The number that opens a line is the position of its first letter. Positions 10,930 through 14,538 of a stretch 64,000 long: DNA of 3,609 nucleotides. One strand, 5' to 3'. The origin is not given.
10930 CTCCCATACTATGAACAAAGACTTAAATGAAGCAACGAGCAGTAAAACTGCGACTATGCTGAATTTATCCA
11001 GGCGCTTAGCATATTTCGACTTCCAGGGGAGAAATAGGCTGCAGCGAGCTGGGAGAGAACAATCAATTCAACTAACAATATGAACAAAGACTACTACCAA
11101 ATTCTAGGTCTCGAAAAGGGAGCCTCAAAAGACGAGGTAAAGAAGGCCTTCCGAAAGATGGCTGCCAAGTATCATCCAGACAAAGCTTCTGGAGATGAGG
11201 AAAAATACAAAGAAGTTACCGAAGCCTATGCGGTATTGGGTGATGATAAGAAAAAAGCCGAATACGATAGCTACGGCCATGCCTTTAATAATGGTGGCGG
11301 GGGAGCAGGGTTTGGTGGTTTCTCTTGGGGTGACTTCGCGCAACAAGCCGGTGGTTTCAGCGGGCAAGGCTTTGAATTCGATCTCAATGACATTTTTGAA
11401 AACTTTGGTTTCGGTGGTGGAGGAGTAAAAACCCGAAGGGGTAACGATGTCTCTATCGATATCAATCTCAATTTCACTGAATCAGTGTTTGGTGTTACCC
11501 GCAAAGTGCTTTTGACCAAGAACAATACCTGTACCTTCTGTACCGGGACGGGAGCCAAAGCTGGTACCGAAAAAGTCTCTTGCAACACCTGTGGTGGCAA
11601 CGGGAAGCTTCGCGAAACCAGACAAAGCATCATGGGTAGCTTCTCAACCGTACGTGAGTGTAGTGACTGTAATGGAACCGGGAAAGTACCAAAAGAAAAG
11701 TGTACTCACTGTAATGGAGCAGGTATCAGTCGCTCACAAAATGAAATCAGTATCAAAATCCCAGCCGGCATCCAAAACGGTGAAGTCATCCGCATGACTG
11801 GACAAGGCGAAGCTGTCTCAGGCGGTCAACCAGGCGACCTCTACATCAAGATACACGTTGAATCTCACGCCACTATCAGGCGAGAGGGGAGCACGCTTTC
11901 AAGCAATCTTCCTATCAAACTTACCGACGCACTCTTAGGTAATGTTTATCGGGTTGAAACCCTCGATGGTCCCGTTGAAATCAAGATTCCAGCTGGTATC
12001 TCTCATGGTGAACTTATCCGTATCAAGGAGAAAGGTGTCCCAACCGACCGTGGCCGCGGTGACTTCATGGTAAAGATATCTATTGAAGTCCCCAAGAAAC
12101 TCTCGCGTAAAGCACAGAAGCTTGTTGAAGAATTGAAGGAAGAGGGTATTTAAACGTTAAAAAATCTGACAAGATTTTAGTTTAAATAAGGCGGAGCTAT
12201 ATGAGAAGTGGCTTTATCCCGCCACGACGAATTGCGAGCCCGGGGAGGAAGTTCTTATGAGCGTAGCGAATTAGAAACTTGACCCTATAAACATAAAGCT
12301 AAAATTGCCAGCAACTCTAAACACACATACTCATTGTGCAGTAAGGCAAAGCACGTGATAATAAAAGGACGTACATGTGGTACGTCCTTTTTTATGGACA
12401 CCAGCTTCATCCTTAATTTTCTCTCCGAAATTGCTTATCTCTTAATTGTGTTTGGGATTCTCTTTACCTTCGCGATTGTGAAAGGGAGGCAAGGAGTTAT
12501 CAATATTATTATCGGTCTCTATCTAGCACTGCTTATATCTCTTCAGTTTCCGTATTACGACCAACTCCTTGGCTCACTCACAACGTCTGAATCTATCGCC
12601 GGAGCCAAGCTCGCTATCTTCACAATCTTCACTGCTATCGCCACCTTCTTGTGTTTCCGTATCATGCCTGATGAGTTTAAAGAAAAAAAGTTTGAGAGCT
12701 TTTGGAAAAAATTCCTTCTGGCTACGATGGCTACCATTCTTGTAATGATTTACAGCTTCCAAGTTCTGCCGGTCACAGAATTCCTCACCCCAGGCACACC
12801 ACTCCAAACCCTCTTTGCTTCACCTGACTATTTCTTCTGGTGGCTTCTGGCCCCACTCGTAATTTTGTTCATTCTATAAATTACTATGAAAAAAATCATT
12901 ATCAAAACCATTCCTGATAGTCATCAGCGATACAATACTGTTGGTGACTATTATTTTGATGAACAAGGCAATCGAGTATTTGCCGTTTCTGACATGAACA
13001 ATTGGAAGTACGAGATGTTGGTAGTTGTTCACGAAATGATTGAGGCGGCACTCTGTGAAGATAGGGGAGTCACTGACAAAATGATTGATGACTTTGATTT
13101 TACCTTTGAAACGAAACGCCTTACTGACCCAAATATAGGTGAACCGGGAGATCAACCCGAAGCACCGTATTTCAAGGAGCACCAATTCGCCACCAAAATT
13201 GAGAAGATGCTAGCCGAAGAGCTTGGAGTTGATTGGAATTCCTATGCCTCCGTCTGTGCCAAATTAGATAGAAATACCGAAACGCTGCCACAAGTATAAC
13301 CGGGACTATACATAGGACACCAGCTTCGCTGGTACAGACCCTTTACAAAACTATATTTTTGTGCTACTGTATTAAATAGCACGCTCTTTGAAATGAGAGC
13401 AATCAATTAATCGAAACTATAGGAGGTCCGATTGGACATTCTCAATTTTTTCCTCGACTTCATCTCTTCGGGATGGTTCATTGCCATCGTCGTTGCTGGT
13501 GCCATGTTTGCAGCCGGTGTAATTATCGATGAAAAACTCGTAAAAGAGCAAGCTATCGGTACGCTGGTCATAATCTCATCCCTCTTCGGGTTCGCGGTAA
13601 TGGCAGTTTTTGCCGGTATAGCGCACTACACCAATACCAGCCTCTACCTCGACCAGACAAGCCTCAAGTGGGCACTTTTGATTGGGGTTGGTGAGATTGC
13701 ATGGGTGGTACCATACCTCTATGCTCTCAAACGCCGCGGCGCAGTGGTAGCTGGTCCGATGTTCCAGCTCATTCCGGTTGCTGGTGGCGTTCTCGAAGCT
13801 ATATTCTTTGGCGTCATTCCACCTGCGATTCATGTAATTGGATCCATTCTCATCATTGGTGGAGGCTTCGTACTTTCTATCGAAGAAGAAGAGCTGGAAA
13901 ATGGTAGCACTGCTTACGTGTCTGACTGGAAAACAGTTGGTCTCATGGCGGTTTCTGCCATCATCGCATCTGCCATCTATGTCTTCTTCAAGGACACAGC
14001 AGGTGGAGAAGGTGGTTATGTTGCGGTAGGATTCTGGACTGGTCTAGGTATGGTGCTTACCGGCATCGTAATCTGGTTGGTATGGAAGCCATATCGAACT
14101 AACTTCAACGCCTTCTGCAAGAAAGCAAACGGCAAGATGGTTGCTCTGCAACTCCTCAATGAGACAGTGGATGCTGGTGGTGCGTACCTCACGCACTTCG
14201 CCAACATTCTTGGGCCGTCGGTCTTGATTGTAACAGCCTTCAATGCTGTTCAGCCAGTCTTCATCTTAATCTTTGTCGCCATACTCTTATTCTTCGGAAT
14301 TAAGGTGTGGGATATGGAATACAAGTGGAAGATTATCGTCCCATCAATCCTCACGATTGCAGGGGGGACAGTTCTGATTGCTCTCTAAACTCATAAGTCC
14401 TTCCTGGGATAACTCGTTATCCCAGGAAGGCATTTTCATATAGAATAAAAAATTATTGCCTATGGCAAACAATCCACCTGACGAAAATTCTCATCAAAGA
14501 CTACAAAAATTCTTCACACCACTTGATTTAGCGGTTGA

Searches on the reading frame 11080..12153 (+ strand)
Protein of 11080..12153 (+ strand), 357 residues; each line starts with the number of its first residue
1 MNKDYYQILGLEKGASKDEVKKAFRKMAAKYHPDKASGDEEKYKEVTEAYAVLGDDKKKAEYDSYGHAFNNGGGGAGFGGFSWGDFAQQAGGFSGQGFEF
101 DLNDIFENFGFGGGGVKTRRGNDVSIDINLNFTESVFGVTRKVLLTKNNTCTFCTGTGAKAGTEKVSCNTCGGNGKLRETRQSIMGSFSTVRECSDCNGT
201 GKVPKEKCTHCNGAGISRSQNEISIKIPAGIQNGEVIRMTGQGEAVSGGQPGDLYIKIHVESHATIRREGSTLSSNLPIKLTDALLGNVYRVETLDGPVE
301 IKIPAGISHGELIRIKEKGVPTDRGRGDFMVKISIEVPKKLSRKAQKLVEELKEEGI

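Call 75: search_protein_families(library=pfam, proteins=[window:11080-12153:+], max_evalue=0.001)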
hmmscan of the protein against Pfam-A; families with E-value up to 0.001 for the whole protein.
window:11080-12153:+ (357 aa): 3 families
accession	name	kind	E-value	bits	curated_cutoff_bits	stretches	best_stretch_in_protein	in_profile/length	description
PF01556.23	DnaJ_C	-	8.4e-42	143.2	26.6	1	125-338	2-152/152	DnaJ C terminal domain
PF00226.36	DnaJ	-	6e-22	78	27.8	1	4-63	1-63/63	DnaJ domain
PF00684.25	DnaJ_CXXCXGXG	-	5.6e-14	52.6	32.7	1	151-215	1-65/65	DnaJ central domain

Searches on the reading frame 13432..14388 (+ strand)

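Call 75: search_protein_families(library=pfam, proteins=[window:13432-14388:+], max_evalue=0.001)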
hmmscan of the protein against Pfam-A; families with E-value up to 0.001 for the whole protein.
window:13432-14388:+ (318 aa): 1 family
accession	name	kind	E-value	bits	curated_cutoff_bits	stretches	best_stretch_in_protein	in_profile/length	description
PF00892.27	EamA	-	1.3e-08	35.7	28.2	1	15-149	3-134/135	EamA-like transporter family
